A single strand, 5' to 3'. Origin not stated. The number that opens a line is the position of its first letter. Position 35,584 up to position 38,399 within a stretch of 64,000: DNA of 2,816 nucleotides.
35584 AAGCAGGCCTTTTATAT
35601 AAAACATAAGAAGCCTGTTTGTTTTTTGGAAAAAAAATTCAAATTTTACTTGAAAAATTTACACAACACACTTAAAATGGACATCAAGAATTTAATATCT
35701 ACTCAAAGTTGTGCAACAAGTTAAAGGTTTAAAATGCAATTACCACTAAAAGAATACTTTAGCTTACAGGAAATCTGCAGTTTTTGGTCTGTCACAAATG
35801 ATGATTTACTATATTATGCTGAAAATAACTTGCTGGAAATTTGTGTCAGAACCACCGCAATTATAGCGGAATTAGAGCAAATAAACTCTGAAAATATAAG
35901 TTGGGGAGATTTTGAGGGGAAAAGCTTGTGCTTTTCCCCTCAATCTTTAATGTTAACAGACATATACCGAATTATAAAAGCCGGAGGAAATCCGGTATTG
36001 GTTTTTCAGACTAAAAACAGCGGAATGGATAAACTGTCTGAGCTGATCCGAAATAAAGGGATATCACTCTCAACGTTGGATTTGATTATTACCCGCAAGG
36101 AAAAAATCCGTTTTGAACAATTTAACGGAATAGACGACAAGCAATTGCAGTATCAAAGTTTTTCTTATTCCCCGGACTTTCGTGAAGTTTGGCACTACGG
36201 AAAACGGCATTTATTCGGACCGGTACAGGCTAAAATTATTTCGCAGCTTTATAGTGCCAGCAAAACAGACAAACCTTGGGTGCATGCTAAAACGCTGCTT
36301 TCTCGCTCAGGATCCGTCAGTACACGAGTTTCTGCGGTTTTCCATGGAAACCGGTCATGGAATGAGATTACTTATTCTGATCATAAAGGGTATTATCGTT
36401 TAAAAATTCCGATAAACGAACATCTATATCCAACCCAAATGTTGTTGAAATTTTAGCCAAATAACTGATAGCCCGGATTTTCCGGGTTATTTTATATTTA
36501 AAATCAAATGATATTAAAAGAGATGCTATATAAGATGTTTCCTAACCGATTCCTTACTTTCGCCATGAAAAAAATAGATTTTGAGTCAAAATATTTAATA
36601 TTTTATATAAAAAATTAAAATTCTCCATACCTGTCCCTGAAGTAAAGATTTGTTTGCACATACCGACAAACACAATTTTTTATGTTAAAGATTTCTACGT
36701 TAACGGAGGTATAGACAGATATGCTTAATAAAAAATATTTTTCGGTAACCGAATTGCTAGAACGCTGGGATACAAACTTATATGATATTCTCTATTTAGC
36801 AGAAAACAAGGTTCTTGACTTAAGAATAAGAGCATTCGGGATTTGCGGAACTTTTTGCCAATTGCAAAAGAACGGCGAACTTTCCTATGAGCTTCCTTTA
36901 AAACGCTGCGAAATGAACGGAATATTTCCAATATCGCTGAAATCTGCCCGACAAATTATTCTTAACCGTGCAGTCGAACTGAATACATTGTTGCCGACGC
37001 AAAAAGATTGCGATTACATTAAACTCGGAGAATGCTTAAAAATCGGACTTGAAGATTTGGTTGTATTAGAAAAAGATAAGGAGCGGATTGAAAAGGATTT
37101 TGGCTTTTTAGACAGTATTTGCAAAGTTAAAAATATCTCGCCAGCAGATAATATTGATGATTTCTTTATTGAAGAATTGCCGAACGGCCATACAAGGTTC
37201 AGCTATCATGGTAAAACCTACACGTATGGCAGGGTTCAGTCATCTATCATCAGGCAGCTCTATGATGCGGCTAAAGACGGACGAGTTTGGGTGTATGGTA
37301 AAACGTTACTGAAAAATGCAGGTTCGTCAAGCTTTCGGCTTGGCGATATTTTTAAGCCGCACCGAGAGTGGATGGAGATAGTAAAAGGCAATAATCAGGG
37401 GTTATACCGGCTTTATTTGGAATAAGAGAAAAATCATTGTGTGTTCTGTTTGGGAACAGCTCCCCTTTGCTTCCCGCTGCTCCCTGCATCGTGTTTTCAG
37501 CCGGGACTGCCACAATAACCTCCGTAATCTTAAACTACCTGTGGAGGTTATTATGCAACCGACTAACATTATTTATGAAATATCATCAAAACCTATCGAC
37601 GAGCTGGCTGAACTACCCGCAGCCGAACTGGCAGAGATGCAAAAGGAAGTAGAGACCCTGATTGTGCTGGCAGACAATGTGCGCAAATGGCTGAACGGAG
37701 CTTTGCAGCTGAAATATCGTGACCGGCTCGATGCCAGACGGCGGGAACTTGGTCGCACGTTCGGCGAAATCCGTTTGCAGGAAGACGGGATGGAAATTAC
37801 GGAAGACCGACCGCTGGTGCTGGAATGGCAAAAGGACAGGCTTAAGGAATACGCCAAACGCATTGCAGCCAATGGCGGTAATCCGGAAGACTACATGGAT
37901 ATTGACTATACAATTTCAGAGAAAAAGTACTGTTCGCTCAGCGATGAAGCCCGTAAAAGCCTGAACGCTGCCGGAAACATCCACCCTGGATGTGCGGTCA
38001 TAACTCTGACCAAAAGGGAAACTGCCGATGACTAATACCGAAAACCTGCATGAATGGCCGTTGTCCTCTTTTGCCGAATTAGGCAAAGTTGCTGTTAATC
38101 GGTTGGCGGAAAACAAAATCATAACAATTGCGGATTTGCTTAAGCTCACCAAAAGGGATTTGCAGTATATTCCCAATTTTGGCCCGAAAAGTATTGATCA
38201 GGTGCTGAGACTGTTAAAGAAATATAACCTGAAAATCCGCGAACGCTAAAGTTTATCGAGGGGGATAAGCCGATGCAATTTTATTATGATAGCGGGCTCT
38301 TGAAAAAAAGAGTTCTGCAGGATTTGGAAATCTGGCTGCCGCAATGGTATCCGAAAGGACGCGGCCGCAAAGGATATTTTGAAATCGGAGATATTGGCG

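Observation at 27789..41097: Eight copies of a bipartite promoter/5'UTR cassette, with the downstream octamer fixed by strand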

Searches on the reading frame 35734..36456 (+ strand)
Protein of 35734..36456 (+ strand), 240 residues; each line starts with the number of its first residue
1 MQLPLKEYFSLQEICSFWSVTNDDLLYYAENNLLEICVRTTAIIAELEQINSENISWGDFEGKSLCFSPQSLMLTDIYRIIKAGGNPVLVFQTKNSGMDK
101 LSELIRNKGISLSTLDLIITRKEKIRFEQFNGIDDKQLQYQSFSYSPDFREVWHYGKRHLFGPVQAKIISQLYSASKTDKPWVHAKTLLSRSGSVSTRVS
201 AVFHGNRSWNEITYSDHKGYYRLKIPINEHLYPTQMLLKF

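Call 16: search_protein_families(library=pfam, proteins=[window:35734-36456:+], max_evalue=0.01)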
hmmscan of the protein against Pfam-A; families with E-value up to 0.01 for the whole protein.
window:35734-36456:+ (240 aa): 0 families

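Call 29: search_protein_families(library=phrogs, proteins=[window:35734-36456:+], max_evalue=0.001)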
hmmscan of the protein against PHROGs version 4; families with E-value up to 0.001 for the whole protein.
window:35734-36456:+ (240 aa): 0 families

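Call 36: search_protein_families(library=pfam, proteins=[window:35734-36456:+], max_evalue=5)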
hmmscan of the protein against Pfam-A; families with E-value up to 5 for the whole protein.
window:35734-36456:+ (240 aa): 1 family
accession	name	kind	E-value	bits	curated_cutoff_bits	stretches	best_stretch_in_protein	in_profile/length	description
PF04345.18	Chor_lyase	-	0.045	13.9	23.6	1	178-218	79-119/168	Chorismate lyase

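Call 47: search_solved_structures(query=window:35734-36456:+, max_evalue=10)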
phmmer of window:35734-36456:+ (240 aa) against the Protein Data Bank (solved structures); distinct sequences matched with E-value up to 10: 7.
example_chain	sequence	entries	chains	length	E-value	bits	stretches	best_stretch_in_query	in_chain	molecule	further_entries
8url_A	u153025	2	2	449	0.37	13.4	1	137-213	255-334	Exo-alpha-sialidase NanJ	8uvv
9c20_A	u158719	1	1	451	0.38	13.4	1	137-213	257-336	exo-alpha-sialidase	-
8g9k_A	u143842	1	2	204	0.73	12.5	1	79-126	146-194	THR2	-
6zu5_SU0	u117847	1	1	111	0.8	12.3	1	167-234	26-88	uS10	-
6ryr_W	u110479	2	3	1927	1.4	11.5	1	57-132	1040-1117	Chromodomain-helicase-DNA-binding protein 4,Chromodomain-helicase-DNA-binding protein 4,Ch | Chromodomain-helicase-DNA-binding protein 4,CHD4,Chromodomain-helic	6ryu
2y8k_A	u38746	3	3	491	1.7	11.3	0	47-92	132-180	CARBOHYDRATE BINDING FAMILY 6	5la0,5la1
5la2_A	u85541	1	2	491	1.7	11.3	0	47-92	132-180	Carbohydrate binding family 6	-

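Call 48: find_homologous_proteins(query=window:35734-36456:+, max_evalue=0.001)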
Query window:35734-36456:+ (240 aa): 8 proteins with E <= 0.001 among 215 candidates.
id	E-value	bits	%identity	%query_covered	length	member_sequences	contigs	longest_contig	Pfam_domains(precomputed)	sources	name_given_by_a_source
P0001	6.0e-159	545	100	100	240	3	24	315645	-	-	-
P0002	1.1e-140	485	90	100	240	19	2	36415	-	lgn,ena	-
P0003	2.5e-111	389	73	100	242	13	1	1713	-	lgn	-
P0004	1.2e-74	269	58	92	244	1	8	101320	-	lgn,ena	-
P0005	3.3e-74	267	70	72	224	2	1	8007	-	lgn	-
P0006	5.9e-69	250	54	93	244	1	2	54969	-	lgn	-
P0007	3.9e-68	247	50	100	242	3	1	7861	-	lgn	-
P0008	6.7e-60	220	49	100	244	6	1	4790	-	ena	-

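Call 55: predict_structure(alignment_id=A2)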
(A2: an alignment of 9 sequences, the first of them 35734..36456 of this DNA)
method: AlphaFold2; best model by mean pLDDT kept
length: 240 residues; sequences in the alignment: 9
mean_pLDDT: 75.4   pTM: 0.50
mean pLDDT of the five models: 75.4, 74.3, 61.3, 58.2, 56.4
residues with pLDDT >= 90: 48; 70-90: 127; 50-70: 27; < 50: 38
segments of 3 or more residues with pLDDT < 50: 1-4, 53-56, 58-66, 134-141, 228-240
pLDDT, mean of each block of 10 residues (from residue 1): 63 83 85 85 69 48 51 90 87 69 77 90 80 47 80 81 93 87 92 87 79 87 68 30
secondary structure, 60 per line:
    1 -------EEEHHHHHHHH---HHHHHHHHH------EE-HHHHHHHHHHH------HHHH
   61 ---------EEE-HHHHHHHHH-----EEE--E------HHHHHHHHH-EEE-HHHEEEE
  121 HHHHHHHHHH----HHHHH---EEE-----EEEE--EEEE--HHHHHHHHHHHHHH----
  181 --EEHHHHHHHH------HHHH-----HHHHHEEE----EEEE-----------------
elements in order: E8-10 H11-18 H22-30 H40-50 H57-60 E70-72 H74-82 E88-90 H100-108 E110-112 E117-120 H121-130 H135-139 E143-145 E151-154 E157-160 H163-176 H185-192 H199-202 H208-212 E213-215 E220-223

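Call 58: fold_search(model_id=the predicted structure, library=pdb)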
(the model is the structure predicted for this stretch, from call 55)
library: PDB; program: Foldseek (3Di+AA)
matches with E <= 10: 410; with E <= 0.001: 0
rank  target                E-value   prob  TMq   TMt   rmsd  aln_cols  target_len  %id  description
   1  5dcm_A                5.1e-02  0.99  0.27  0.57   4.1        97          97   14  Structure of a lantibiotic response regulator: C-terminal domain of the nisin resistance regulator NsrR (released 2016-07-06)
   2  7lz9                  1.1e-01  0.63  0.28  0.32  16.4       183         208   16  Inactive form of VanR from S. coelicolor (released 2021-07-14)
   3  7asv_A                1.1e-01  0.20  0.17  0.25  17.7       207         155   12  Crystal structure of tWHD2 of Rpc5 subunit of human RNA Polymerase III (released 2020-12-30)
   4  7e1d_B                1.4e-01  0.57  0.18  0.41  14.4        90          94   11  Se-DBD (released 2022-02-09)
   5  7e1b_B                1.4e-01  0.77  0.26  0.29  14.6       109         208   17  Crystal structure of VbrR-DNA complex (released 2022-02-09)
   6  5dcm_B                1.5e-01  0.95  0.26  0.56   4.2        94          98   16  Structure of a lantibiotic response regulator: C-terminal domain of the nisin resistance regulator NsrR (released 2016-07-06)
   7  2k4j_MODEL_1_A        1.5e-01  0.82  0.24  0.45   5.0        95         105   18  ArsR DNA Binding Domain (released 2008-12-30)
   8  1gxp_E                1.6e-01  0.90  0.24  0.50   5.2        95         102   13  PhoB effector domain in complex with pho box DNA. (released 2002-04-29)
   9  5ju7                  1.6e-01  0.90  0.25  0.49   5.6        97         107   10  DNA BINDING DOMAIN OF E.COLI CADC (released 2017-04-26)
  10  7e1f_B                1.6e-01  0.54  0.18  0.41  14.4        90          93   11  Native-DBD (released 2022-02-09)
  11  1gxq                  1.7e-01  0.91  0.26  0.52   4.5        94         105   13  Crystal structure of the PhoB effector domain (released 2002-04-29)
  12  4b09_B                2.1e-01  0.69  0.27  0.29  14.2       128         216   10  Structure of unphosphorylated BaeR dimer (released 2013-07-10)
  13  7e92_B                2.1e-01  0.51  0.18  0.41  13.9        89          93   11  Crystal structure of the DNA-binding domain of the response regulator VbrR from Vibrio parahaemolyticus (released 2021-04-28)
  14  7e1b_A                2.2e-01  0.60  0.25  0.28  15.9       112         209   15  Crystal structure of VbrR-DNA complex (released 2022-02-09)
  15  5x5l_A                2.3e-01  0.90  0.27  0.58   4.4        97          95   14  Crystal structure of response regulator AdeR DNA binding domain in complex with an intercistronic region (released 2017-08-30)
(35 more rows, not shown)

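Call 59: find_encoding_contigs(protein=P0004, flank=10000, max_places=2)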
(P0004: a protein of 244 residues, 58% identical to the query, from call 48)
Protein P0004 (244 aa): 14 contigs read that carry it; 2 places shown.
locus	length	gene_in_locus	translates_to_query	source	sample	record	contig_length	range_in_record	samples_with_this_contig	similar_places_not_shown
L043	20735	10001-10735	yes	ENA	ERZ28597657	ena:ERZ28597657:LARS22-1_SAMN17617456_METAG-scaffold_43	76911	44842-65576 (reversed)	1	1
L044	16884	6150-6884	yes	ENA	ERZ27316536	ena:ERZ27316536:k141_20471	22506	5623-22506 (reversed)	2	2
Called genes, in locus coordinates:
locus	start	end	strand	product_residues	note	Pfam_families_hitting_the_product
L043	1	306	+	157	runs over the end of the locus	PF00583:Acetyltransf_1, PF13673:Acetyltransf_10, PF13508:Acetyltransf_7, PF08445:FR47 (weak)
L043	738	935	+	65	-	-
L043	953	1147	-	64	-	-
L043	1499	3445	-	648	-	PF03235:GmrSD_N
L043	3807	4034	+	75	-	-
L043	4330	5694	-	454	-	PF00239:Resolvase, PF07508:Recombinase, PF13408:Zn_ribbon_recom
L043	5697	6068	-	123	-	PF00239:Resolvase (weak)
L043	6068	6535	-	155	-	PF11149:DUF2924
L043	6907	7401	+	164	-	-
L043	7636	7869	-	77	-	-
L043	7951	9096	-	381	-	PF07693:KAP_NTPase, PF13401:AAA_22 (faint)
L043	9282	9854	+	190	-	PF11994:DUF3489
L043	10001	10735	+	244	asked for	-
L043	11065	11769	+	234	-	-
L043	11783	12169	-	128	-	-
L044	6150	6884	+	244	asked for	-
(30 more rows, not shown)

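Call 60: find_encoding_contigs(protein=P0006, flank=10000, max_places=2)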
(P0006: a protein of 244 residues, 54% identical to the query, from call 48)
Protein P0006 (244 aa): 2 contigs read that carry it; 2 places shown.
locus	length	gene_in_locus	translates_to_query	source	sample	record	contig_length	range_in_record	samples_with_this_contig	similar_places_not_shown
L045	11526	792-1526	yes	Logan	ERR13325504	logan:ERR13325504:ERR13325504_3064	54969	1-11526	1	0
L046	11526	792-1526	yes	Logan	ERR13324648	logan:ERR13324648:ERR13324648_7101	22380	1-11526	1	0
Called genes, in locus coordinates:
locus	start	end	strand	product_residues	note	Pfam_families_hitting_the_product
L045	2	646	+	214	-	?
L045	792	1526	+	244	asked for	-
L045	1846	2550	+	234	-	-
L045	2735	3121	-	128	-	-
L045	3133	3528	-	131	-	PF10711:DUF2513 (weak)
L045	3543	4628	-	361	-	-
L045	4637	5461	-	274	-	-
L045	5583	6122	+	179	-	-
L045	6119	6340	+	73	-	PF03118:RNA_pol_A_CTD (weak)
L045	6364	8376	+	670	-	PF01751:Toprim (faint), PF13662:Toprim_4 (weak), PF13481:AAA_25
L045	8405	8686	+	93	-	-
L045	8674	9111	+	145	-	PF19889:DUF6362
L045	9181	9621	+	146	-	-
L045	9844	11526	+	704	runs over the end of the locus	-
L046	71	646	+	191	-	PF11994:DUF3489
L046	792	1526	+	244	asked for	-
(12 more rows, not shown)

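Call 61: find_encoding_contigs(protein=P0008, flank=10000, max_places=2)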
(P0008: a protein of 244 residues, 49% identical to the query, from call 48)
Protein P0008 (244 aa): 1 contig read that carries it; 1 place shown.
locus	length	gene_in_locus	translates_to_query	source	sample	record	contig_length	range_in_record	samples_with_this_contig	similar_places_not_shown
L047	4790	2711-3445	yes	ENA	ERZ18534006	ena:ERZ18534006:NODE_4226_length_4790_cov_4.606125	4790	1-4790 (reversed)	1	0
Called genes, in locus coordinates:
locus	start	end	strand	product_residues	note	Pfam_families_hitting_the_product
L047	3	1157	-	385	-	PF13784:Fic_N, PF02661:Fic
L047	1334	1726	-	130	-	-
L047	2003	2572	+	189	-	PF11994:DUF3489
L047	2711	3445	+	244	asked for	-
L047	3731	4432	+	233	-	-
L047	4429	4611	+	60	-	PF13310:Virulence_RhuM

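Call 74: find_related_loci(query=A2, collection=metagenome_contigs, flank=8000)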
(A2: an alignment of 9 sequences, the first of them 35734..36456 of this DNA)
Query A2 (240 aa) in metagenome_contigs; peptide patterns used: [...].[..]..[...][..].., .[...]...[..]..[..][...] (x = any residue, [..] = any of these).
392 stretches matched a pattern; 32 encode a relative of the query (tblastn E <= 1e-3); 32 distinct loci.
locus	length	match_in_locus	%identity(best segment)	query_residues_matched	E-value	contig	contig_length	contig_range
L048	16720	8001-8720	91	1-240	2e-148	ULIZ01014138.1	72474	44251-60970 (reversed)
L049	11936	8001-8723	73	1-240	2e-119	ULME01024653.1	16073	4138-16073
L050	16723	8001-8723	73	1-240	2e-119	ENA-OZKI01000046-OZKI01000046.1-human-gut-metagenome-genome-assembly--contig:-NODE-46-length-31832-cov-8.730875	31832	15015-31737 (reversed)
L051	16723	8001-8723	73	1-240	2e-119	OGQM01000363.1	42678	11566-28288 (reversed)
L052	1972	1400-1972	72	1-190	8e-97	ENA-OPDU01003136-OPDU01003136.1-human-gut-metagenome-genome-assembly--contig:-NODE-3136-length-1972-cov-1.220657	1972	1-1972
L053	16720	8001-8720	51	1-240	6e-77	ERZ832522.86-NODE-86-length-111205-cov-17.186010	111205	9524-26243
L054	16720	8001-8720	52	1-240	1e-76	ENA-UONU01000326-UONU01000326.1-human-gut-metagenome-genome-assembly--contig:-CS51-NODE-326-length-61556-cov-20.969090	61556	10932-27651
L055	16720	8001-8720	52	1-240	2e-76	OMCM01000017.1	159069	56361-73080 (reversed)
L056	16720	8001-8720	52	1-240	2e-76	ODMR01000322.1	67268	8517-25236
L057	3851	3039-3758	52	1-240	1e-76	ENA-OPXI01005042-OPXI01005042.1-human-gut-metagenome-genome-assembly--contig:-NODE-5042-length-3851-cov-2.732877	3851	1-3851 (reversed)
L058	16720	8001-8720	52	1-240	2e-76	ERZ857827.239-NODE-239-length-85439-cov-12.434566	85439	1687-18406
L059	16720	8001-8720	52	1-240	2e-76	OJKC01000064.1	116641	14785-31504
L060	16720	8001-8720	51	1-240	3e-76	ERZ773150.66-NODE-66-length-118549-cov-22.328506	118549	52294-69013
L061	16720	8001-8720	52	1-240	2e-76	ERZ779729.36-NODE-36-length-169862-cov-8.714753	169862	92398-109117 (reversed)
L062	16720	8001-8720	52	1-240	2e-76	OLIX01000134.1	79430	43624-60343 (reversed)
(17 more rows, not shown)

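Call 88: search_solved_structures(query=A2, max_evalue=10)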
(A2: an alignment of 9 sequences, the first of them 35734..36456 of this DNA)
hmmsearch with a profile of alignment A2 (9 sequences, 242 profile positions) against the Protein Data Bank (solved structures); distinct sequences matched with E-value up to 10: 0.

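Call 90: fold_search(model_id=the predicted structure, library=viral)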
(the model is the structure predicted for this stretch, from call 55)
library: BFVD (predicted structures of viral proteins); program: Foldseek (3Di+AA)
matches with E <= 10: 307; with E <= 0.001: 0
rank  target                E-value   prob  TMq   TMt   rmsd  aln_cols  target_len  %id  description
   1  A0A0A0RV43            6.9e-02  0.18  0.20  0.24  23.4       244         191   17  Repressor Rok winged helix domain-containing protein [Bacillus phage Moonbeam]
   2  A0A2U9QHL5            1.4e-01  0.10  0.20  0.10  22.0       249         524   11  Uncharacterized protein [Sea otter poxvirus]
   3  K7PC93                2.8e-01  0.44  0.21  0.37  14.1       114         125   16  Protein ORF112 [Cyprinid herpesvirus 1]
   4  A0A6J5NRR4            3.6e-01  0.47  0.20  0.31  11.3       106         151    8  Uncharacterized protein [uncultured Caudovirales phage]
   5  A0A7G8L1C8            4.0e-01  0.13  0.25  0.19  15.6       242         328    9  Uncharacterized protein [Escherichia phage Mt1B1_P17]
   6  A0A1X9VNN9            4.6e-01  0.72  0.19  0.23   4.3        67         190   18  Uncharacterized protein [Mimivirus AB-566-O17]
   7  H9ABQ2                5.1e-01  0.82  0.20  0.34   3.2        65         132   22  ORF1 [Halogeometricum pleomorphic virus 1]
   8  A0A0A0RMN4            5.5e-01  0.44  0.22  0.23  13.7       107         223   20  Repressor Rok winged helix domain-containing protein [Bacillus phage Mater]
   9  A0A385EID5            6.2e-01  0.30  0.19  0.44   6.4        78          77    9  (no name in the UniProt tables at hand)
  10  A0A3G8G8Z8            6.6e-01  0.08  0.19  0.08  15.2       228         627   11  (no name in the UniProt tables at hand)
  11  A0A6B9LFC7            7.4e-01  0.41  0.18  0.38   4.0        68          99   16  Uncharacterized protein [Mycobacterium phage Onyinye]
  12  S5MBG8                7.4e-01  0.03  0.11  0.13  21.3       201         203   11  Uncharacterized protein [Sinorhizobium phage phiM12]
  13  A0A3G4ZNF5            8.4e-01  0.06  0.22  0.07  18.2       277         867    8  Cullin family protein [Terrestrivirus sp.]
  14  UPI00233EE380         8.9e-01  0.14  0.20  0.29  11.4       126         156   15  (no name look-up for this kind of identifier)
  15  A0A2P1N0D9            8.9e-01  0.07  0.15  0.21  29.9       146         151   14  (no name in the UniProt tables at hand)
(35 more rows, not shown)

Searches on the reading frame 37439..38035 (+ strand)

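Call 16: search_protein_families(library=pfam, proteins=[window:37439-38035:+], max_evalue=0.01)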
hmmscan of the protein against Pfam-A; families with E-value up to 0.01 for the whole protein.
window:37439-38035:+ (198 aa): 1 family
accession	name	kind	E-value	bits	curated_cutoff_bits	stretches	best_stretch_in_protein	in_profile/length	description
PF05278.17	PEARLI-4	-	0.0087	16.2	29.9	0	43-142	98-195/234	Arabidopsis phospholipase-like protein (PEARLI 4)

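Call 29: search_protein_families(library=phrogs, proteins=[window:37439-38035:+], max_evalue=0.001)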
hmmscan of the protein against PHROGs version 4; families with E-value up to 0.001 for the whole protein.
window:37439-38035:+ (198 aa): 1 family
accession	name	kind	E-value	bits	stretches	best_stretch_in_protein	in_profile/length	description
phrog_2480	-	unknown function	1.4e-13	52.2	1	50-194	6-149/152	-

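Call 36: search_protein_families(library=pfam, proteins=[window:37439-38035:+], max_evalue=5)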
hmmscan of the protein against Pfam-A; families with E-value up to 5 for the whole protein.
window:37439-38035:+ (198 aa): 1 family
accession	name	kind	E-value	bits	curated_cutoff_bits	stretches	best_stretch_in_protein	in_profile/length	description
PF05278.17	PEARLI-4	-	0.0087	16.2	29.9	1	43-142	98-195/234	Arabidopsis phospholipase-like protein (PEARLI 4)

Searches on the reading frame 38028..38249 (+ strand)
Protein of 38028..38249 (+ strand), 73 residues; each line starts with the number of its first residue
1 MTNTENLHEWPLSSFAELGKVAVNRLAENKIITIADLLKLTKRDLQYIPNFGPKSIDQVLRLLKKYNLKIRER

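Call 29: search_protein_families(library=phrogs, proteins=[window:38028-38249:+], max_evalue=0.001)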
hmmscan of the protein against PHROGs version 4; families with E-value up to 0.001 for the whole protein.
window:38028-38249:+ (73 aa): 0 families

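Call 36: search_protein_families(library=pfam, proteins=[window:38028-38249:+], max_evalue=5)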
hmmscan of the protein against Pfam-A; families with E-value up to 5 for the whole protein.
window:38028-38249:+ (73 aa): 6 families
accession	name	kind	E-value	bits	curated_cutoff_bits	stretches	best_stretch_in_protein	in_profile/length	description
PF03118.21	RNA_pol_A_CTD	-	4.5e-09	36.3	23.8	1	22-64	24-66/67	Bacterial RNA polymerase, alpha chain C terminal domain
PF14520.12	HHH_5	-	0.00029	21.7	27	1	16-64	8-56/57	Helix-hairpin-helix domain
PF20451.3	Calmod_bind_M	-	0.044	14.8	24.5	1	15-48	12-44/67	Calmodulin binding protein central domain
PF07647.24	SAM_2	-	0.046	14.3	20.5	1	23-66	22-62/66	SAM domain (Sterile alpha motif)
PF21999.2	IMS_HHH_1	-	0.047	14.6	27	1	19-55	7-41/53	DNA polymerase-iota, thumb domain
PF14635.12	HHH_7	-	0.071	13.9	27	1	42-73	49-80/104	Helix-hairpin-helix motif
